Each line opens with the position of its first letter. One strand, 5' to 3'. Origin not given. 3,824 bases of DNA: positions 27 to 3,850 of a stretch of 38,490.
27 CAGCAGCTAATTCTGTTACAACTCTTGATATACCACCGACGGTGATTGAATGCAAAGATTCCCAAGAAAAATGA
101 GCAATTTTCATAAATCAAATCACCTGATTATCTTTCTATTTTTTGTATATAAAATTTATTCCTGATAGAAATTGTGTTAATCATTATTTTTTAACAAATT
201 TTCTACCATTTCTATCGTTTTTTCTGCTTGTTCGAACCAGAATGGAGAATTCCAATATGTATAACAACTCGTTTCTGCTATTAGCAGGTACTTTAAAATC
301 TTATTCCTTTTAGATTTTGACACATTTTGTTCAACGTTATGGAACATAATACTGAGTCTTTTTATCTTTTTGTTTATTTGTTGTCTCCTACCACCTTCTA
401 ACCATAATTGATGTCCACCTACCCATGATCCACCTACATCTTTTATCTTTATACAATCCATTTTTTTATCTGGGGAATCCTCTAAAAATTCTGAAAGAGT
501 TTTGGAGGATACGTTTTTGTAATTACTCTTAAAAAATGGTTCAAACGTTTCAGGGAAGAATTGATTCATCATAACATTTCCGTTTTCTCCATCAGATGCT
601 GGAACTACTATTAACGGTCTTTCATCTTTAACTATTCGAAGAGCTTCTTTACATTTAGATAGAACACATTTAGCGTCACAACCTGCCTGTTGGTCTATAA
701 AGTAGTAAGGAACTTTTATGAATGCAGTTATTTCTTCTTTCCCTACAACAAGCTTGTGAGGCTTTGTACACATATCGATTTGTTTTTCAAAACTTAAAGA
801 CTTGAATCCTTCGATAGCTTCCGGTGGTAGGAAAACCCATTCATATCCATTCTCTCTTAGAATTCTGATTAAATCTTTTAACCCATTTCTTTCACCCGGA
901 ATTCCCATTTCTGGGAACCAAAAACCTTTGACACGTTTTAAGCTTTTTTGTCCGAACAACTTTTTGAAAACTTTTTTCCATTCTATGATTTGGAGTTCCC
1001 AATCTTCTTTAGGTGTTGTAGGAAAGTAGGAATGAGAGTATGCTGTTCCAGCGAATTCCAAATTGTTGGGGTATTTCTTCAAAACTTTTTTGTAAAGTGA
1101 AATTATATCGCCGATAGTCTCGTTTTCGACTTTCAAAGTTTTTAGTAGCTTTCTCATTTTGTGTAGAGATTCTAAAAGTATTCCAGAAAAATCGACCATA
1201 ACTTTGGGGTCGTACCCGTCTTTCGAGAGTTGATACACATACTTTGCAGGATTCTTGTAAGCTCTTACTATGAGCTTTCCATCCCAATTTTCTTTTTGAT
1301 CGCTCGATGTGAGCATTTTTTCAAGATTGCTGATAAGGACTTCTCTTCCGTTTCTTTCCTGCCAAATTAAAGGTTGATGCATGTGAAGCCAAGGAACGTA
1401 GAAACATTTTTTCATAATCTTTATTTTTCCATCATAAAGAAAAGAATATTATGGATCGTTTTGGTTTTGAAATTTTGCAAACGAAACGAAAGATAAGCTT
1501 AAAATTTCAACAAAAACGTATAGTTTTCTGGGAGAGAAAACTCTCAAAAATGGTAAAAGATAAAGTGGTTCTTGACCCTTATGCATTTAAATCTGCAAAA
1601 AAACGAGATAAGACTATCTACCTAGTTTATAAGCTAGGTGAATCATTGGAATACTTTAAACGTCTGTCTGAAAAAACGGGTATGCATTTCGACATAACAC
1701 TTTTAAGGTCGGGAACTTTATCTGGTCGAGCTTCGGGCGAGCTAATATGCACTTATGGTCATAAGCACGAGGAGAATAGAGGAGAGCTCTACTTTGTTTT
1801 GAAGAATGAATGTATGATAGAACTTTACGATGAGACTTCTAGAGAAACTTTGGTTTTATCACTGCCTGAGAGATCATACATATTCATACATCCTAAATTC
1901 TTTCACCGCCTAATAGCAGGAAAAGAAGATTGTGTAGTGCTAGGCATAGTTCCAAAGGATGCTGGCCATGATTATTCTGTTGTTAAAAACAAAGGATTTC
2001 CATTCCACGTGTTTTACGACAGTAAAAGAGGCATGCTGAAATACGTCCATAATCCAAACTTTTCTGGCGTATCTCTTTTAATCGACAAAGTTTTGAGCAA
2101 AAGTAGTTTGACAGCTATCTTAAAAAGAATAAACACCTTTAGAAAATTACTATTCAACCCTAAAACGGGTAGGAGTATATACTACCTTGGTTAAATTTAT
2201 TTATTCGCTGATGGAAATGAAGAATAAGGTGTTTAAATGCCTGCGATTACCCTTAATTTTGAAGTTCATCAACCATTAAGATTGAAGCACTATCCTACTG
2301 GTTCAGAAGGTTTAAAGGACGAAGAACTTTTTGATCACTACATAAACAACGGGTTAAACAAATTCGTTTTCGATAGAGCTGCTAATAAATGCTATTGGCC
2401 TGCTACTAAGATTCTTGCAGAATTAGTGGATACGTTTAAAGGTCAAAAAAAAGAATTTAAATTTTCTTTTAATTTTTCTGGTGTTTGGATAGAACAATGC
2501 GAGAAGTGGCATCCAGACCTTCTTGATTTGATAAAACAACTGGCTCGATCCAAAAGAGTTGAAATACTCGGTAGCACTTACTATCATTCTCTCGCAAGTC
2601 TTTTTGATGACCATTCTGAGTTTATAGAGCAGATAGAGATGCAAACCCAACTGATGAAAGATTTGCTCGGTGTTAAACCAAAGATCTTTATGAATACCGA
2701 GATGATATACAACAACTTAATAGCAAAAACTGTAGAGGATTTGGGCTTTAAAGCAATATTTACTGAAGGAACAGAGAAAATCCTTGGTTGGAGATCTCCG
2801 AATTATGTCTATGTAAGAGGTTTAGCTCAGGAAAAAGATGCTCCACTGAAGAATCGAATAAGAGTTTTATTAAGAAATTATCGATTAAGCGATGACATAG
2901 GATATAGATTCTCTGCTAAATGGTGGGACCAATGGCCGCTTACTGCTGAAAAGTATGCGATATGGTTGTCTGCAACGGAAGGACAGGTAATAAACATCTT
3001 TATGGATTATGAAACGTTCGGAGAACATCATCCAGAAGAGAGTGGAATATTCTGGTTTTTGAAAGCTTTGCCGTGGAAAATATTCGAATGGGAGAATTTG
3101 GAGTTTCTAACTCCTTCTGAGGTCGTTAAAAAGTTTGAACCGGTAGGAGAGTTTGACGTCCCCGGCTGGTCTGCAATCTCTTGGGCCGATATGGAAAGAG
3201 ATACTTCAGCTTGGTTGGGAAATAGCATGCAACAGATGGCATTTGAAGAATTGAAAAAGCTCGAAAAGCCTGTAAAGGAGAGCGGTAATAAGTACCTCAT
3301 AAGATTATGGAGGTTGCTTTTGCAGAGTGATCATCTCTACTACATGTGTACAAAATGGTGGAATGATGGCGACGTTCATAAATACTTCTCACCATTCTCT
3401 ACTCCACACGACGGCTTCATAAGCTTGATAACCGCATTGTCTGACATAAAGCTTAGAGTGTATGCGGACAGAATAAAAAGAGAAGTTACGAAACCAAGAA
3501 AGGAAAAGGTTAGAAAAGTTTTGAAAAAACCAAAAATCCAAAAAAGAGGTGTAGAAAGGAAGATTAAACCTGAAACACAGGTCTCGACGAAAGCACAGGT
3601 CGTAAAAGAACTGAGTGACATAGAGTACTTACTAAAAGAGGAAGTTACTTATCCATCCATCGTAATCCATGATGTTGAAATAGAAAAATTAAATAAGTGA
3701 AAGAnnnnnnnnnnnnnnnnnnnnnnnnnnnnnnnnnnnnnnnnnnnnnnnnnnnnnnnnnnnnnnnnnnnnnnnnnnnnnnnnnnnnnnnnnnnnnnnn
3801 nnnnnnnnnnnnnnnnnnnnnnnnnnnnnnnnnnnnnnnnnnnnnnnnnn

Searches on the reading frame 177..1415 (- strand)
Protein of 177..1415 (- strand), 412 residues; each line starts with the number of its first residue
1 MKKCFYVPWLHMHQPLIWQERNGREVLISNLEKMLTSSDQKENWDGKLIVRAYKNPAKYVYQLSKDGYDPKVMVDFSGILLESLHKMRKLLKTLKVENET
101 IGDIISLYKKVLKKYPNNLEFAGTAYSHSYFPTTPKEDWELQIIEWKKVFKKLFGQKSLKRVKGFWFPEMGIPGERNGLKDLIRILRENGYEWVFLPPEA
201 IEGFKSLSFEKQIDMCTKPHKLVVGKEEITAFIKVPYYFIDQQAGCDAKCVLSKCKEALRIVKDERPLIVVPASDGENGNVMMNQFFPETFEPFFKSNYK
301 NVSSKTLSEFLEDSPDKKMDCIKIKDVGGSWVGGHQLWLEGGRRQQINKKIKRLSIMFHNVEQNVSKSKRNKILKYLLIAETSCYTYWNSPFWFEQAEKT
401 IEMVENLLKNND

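Call 52: search_protein_families(library=pfam, proteins=[window:177-1415:-], max_evalue=0.00001)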
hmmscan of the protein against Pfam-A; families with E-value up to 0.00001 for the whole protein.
window:177-1415:- (412 aa): 1 family
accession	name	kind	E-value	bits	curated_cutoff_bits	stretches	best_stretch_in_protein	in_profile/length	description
PF03065.20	Glyco_hydro_57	-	2.1e-16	60.6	21.2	1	9-238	3-212/291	Glycosyl hydrolase family 57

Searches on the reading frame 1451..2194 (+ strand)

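Call 52: search_protein_families(library=pfam, proteins=[window:1451-2194:+], max_evalue=0.00001)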
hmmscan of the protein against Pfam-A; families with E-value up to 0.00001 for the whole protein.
window:1451-2194:+ (247 aa): 1 family
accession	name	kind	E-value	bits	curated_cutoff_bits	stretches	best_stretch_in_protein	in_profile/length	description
PF06560.17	GPI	-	4.7e-13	49.2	20.7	1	38-182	9-160/182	Glucose-6-phosphate isomerase (GPI)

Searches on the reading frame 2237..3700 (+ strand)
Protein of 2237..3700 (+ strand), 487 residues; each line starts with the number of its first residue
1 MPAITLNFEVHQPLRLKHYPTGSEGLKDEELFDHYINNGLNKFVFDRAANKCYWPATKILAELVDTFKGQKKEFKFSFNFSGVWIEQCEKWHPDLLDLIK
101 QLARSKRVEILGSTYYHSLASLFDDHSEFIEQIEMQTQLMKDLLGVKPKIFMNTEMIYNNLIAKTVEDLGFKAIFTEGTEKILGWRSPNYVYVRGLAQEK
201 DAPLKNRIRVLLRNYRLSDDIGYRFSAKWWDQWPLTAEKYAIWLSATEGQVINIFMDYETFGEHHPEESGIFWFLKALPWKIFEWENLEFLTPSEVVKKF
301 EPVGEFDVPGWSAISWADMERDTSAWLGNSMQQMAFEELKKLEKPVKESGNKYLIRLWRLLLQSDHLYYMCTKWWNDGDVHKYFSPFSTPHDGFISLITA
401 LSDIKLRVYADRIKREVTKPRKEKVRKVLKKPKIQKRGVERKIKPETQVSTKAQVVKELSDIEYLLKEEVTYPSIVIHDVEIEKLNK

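Call 52: search_protein_families(library=pfam, proteins=[window:2237-3700:+], max_evalue=0.00001)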
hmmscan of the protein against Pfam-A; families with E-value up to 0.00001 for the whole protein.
window:2237-3700:+ (487 aa): 1 family
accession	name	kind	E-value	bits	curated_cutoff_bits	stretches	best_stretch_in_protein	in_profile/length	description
PF03065.20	Glyco_hydro_57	-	3.9e-82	276.3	21.2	1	6-309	2-291/291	Glycosyl hydrolase family 57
